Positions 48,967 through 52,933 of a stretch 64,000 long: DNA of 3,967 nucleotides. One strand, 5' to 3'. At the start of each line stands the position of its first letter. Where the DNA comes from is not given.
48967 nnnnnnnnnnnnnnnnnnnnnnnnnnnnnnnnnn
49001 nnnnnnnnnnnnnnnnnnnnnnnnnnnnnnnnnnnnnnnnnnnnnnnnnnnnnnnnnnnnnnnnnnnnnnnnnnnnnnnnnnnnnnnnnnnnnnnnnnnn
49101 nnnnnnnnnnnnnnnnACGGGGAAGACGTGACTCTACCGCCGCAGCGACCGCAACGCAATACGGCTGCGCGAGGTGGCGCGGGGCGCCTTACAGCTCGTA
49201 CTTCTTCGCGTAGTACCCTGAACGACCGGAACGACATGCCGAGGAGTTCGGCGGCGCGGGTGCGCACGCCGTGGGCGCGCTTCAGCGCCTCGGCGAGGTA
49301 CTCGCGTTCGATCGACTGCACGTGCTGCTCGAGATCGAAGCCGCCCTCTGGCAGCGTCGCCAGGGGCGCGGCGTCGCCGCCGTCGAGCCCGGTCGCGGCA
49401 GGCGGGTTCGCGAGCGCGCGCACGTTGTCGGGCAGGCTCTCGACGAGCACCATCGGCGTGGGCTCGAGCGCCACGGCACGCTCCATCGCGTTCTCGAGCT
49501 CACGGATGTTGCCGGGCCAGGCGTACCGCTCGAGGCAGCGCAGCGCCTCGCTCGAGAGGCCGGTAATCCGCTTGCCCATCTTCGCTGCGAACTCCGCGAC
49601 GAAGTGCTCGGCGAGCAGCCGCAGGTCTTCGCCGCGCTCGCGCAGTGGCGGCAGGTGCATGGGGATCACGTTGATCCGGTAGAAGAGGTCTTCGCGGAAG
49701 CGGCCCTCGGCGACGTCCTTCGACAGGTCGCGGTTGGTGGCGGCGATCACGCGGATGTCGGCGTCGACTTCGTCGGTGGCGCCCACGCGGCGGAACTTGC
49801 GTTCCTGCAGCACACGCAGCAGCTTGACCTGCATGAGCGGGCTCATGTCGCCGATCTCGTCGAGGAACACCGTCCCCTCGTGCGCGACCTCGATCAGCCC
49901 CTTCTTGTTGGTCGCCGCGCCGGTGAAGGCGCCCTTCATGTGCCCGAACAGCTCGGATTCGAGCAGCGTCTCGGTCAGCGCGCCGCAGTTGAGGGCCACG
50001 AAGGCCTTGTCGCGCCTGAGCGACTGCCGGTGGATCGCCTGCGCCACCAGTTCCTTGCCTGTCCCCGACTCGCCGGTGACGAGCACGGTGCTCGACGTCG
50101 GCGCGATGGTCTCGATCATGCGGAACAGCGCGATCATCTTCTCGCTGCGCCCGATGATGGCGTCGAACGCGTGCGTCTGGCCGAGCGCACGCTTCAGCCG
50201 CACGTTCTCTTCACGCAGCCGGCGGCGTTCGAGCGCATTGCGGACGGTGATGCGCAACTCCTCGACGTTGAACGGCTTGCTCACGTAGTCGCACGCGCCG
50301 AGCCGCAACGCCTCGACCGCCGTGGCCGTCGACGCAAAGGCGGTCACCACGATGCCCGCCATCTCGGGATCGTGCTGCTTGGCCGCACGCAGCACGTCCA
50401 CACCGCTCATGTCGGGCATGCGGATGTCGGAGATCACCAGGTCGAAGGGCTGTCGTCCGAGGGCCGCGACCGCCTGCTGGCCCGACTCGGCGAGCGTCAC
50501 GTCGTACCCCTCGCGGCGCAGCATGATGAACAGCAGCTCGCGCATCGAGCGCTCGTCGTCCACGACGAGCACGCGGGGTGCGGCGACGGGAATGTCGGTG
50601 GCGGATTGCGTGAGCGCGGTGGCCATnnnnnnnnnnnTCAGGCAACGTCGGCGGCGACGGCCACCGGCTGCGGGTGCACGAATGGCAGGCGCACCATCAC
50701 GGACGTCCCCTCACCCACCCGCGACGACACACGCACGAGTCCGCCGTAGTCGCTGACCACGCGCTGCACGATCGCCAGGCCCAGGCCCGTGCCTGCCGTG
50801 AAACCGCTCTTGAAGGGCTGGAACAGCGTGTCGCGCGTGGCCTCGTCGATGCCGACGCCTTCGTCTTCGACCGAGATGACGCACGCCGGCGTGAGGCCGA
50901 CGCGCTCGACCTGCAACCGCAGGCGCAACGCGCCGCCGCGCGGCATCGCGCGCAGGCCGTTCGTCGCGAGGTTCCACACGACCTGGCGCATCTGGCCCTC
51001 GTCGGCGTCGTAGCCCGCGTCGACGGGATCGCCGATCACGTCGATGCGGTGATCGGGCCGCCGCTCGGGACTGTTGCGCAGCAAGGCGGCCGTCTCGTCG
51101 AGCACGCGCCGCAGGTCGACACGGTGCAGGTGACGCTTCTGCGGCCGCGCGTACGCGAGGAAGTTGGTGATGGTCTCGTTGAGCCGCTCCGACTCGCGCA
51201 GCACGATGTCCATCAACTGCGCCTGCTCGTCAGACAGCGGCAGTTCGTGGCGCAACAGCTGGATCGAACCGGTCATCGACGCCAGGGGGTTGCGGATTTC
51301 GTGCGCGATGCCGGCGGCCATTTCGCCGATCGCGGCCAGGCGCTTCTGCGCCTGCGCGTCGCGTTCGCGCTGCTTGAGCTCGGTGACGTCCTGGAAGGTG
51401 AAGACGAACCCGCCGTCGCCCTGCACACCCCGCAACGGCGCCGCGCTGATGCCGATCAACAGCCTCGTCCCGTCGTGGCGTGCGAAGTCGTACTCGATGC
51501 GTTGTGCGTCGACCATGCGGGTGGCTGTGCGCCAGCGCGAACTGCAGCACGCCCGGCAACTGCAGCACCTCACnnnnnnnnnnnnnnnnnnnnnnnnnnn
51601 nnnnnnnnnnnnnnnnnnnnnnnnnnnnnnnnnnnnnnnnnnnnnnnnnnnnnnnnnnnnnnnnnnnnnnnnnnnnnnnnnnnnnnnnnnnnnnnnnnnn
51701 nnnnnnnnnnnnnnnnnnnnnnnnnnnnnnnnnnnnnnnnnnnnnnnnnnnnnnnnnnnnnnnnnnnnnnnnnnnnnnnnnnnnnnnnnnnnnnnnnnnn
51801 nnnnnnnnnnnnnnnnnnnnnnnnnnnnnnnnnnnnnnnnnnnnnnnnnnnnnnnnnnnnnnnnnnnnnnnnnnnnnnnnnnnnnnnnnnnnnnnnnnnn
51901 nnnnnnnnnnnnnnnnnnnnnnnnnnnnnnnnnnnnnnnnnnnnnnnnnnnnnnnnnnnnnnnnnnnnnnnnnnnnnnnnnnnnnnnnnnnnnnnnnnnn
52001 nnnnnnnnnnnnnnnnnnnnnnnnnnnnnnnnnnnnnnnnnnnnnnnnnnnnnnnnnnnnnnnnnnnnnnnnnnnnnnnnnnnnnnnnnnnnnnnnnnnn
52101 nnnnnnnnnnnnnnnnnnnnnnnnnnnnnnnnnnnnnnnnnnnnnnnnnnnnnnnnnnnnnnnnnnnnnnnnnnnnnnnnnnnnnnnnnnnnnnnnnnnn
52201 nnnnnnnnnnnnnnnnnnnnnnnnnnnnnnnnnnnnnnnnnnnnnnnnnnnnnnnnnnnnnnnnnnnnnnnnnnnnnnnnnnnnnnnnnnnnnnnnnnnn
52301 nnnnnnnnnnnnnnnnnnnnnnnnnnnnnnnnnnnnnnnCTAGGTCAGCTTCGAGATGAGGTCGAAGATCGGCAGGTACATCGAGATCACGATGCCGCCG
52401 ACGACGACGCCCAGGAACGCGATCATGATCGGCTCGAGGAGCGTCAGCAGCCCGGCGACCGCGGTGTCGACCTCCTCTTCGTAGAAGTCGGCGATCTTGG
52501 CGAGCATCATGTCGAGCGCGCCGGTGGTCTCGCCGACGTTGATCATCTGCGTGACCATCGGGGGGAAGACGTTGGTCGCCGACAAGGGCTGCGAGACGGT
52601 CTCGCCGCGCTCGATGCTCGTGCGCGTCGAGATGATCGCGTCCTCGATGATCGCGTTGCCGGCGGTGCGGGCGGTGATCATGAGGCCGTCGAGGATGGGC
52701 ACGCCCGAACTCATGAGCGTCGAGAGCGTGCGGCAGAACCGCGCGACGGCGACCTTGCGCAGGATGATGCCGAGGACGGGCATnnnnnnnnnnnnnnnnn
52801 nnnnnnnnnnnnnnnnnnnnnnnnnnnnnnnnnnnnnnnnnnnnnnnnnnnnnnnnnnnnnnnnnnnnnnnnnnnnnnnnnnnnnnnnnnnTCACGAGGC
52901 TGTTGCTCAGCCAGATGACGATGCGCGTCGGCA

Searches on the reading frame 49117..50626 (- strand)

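Call 39: search_protein_families(library=pfam, proteins=[window:49117-50626:-], max_evalue=0.00001)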
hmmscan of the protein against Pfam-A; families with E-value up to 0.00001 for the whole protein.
window:49117-50626:- (503 aa): 8 families
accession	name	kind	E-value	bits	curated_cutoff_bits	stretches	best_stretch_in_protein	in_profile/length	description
PF00158.32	Sigma54_activat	-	8e-72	240.8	20.2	1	157-323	1-167/168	Sigma-54 interaction domain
PF00072.30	Response_reg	-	7.6e-31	107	30.2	1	19-128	1-110/111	Response regulator receiver domain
PF25601.1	AAA_lid_14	-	3.8e-26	91.2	27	1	329-406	1-78/87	AAA+ ATPase lid domain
PF14532.12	Sigma54_activ_2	-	1.5e-21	77.5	25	1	158-328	1-138/138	Sigma-54 interaction domain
PF02954.25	HTH_8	-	1.1e-09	38.3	22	1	438-470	4-36/42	Bacterial regulatory protein, Fis family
PF07728.20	AAA_5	-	3e-08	34.2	22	1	181-300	2-124/139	AAA domain (dynein-related subfamily)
PF00004.35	AAA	-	1.5e-06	29.1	21.2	1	181-312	1-125/131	ATPase family associated with various cellular activities (AAA)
PF13191.12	AAA_16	-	4.3e-06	27.8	32.6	1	158-233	3-85/167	AAA ATPase domain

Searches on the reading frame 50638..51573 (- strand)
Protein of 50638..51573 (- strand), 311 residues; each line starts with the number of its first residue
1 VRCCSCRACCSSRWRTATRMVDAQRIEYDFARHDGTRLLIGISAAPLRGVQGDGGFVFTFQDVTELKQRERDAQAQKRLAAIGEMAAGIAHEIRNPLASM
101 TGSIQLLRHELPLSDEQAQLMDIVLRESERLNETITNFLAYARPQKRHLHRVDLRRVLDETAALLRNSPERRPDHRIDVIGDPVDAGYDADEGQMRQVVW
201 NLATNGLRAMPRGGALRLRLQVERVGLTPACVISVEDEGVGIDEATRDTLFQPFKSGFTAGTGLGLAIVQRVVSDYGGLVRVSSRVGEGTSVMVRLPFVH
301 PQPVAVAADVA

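Call 39: search_protein_families(library=pfam, proteins=[window:50638-51573:-], max_evalue=0.00001)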
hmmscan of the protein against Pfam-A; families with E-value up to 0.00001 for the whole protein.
window:50638-51573:- (311 aa): 2 families
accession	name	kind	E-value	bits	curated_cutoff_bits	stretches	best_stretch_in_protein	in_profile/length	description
PF02518.31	HATPase_c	-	5.2e-23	82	26.4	1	191-298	2-109/111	Histidine kinase-, DNA gyrase B-, and HSP90-like ATPase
PF00512.31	HisKA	-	1.3e-16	60.9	26.9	1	83-145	3-64/66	His Kinase A (phospho-acceptor) domain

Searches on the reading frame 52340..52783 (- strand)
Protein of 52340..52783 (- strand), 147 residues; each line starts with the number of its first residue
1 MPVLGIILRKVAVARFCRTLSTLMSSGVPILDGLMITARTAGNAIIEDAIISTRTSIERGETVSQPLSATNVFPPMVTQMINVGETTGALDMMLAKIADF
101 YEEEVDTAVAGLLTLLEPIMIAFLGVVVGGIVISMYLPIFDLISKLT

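Call 39: search_protein_families(library=pfam, proteins=[window:52340-52783:-], max_evalue=0.00001)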
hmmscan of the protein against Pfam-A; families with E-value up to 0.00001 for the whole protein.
window:52340-52783:- (147 aa): 1 family
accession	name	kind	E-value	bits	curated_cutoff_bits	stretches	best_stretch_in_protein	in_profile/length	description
PF00482.28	T2SSF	-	4.4e-31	107.9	25.2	1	16-138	1-125/125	Type II secretion system (T2SS), protein F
